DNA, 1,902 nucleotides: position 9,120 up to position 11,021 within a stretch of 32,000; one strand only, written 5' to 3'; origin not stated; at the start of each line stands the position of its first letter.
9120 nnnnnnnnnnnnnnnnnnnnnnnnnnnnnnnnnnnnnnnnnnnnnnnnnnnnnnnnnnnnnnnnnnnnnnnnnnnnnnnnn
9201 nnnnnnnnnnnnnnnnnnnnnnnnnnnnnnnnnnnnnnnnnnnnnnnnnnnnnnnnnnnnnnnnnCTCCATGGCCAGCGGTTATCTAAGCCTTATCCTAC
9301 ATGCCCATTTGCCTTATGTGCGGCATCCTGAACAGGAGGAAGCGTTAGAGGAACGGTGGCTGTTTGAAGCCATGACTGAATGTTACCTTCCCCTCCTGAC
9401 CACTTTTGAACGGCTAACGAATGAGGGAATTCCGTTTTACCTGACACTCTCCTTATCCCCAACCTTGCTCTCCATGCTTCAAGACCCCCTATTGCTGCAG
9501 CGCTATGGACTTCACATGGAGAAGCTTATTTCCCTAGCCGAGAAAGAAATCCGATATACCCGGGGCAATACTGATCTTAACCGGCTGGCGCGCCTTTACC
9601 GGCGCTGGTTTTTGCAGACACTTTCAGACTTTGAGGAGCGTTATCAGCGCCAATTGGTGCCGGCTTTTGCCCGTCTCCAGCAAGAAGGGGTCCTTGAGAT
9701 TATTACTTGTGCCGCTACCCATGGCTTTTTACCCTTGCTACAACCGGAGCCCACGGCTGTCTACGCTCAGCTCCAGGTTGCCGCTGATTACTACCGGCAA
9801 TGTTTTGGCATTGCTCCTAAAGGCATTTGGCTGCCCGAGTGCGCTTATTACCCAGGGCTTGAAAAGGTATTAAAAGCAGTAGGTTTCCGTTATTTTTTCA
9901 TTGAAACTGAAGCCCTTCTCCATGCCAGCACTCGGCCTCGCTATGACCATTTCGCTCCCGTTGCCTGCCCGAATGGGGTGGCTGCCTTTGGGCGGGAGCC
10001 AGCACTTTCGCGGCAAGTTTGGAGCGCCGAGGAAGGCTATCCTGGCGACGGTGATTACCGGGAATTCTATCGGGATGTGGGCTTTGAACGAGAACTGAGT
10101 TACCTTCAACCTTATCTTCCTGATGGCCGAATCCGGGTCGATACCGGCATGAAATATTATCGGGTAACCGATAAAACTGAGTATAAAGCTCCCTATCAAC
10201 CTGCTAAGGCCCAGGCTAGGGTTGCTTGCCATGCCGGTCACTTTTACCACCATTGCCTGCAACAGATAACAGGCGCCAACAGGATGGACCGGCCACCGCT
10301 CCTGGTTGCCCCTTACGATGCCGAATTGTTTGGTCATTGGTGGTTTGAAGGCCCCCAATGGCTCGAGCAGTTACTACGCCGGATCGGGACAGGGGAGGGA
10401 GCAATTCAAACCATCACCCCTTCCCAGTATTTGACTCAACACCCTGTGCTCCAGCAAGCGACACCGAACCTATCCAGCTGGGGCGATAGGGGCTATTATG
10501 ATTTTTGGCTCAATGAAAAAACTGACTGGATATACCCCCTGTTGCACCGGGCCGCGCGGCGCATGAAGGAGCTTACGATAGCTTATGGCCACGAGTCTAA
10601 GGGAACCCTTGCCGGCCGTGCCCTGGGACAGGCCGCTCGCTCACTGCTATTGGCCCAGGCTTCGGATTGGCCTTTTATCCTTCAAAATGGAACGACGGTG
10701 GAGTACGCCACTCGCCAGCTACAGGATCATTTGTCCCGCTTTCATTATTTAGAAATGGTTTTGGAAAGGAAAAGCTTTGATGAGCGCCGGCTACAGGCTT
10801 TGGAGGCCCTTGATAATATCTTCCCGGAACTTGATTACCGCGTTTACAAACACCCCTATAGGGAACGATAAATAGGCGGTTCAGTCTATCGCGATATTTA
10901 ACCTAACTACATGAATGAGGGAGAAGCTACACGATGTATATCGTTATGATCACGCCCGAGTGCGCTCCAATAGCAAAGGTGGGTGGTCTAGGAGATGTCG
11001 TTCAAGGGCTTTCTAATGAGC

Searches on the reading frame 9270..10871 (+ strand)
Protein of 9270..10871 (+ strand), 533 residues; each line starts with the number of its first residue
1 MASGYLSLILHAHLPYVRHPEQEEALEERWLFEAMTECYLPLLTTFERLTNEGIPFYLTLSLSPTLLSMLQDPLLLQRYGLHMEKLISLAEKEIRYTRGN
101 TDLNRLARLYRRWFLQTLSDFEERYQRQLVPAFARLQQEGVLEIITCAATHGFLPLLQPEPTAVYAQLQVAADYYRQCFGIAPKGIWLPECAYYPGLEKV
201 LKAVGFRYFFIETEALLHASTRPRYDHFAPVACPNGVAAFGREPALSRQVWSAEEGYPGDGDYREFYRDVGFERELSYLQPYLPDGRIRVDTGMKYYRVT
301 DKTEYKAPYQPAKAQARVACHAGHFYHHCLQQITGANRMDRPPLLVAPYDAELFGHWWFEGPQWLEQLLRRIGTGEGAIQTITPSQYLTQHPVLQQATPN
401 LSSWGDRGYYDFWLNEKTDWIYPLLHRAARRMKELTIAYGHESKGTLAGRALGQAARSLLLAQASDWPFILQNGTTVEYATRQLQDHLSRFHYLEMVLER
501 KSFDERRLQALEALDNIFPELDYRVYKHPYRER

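Call 7: search_protein_families(library=pfam, proteins=[window:9270-10871:+], max_evalue=0.01)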
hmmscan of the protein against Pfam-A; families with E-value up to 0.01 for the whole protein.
window:9270-10871:+ (533 aa): 2 families
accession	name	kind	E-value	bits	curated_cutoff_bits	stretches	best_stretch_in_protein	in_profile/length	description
PF03065.20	Glyco_hydro_57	-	1.3e-36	126.9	21.2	1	8-391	2-282/291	Glycosyl hydrolase family 57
PF09210.16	BE_C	-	9.4e-32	109.9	25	1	425-526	2-101/101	1,4-alpha-glucan branching enzyme, C-terminal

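Call 43: find_related_loci(query=window:9270-10871:+, collection=genome_contigs, flank=10000)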
Query window:9270-10871:+ (533 aa) in genome_contigs; peptide patterns used: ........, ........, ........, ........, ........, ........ (x = any residue, [..] = any of these).
600 stretches matched a pattern (row limit reached: there are more); 594 encode a relative of the query (tblastn E <= 1e-3); the best 80 are kept; 80 distinct loci.
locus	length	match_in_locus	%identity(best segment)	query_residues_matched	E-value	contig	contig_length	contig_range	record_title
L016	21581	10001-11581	56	1-526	0e+0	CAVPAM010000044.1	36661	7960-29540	MAG: uncultured Alphaproteobacteria bacterium isolate MFD09964.bin.1.191 genome assembly, contig: contig_76794, whole ge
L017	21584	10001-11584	54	1-527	0e+0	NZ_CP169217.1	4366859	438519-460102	Methylomicrobium lacus strain 22M6SE5-12 chromosome, complete genome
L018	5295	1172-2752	54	1-527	0e+0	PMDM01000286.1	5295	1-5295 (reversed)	MAG: Methylococcaceae bacterium isolate fen_1218 73.20120700_E2X.256_contig_886875, whole genome shotgun sequence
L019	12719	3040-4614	56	4-526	0e+0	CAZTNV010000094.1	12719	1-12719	MAG TPA_asm: uncultured Mycobacteriaceae bacterium isolate SRP072547_co2_99 genome assembly, contig: NODE_8551_length_12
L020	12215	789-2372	53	1-527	0e+0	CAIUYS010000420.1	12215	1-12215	MAG: uncultured Methylococcaceae bacterium isolate Ja1-D4_bin-692 genome assembly, contig: bin-692:420/711, whole genome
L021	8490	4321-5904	52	1-527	0e+0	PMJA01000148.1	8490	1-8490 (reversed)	MAG: Methylobacter sp. isolate fen_1212 73.20120600_E3D.145_contig_132395, whole genome shotgun sequence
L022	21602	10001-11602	52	1-533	0e+0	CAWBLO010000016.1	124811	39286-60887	MAG: uncultured Gammaproteobacteria bacterium isolate MFD02979.bin.2.136 genome assembly, contig: contig_29458, whole ge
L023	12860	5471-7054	52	1-527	0e+0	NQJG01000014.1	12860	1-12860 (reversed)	MAG: Methylococcaceae bacterium NSP1-1 scaffold_233, whole genome shotgun sequence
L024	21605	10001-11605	54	1-533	0e+0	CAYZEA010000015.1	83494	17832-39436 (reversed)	MAG TPA_asm: uncultured Methyloversatilis sp. isolate binchicken_co266_38 genome assembly, contig: NODE_660_length_83494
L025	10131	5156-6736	55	1-526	0e+0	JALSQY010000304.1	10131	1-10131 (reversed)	MAG: Methylothermaceae bacterium isolate 356-308_maxbin2_scaf2bin.122 356-308_scaffold_4475_c1, whole genome shotgun seq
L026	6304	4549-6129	52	1-526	0e+0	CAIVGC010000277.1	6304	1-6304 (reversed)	MAG: uncultured Methylococcaceae bacterium isolate Umea3p3_bin-0461 genome assembly, contig: bin-0461:277/473, whole gen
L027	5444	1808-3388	51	1-526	0e+0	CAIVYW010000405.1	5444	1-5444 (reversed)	MAG: uncultured Methylococcaceae bacterium isolate MJ110516B_bin-0860 genome assembly, contig: bin-0860:405/618, whole g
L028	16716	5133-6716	55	1-527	0e+0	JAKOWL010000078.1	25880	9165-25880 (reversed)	MAG: Pseudomonadota bacterium isolate JPNG_maxbin.114 k201_365803, whole genome shotgun sequence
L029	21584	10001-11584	52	1-527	0e+0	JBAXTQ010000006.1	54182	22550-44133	MAG: Methylococcaceae bacterium isolate ELA639 MAG639_6, whole genome shotgun sequence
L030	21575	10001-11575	54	4-527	0e+0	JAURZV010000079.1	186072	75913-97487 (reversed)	MAG: Methylobacter sp. isolate E6_concoct.bin.28 E6_k141_401100, whole genome shotgun sequence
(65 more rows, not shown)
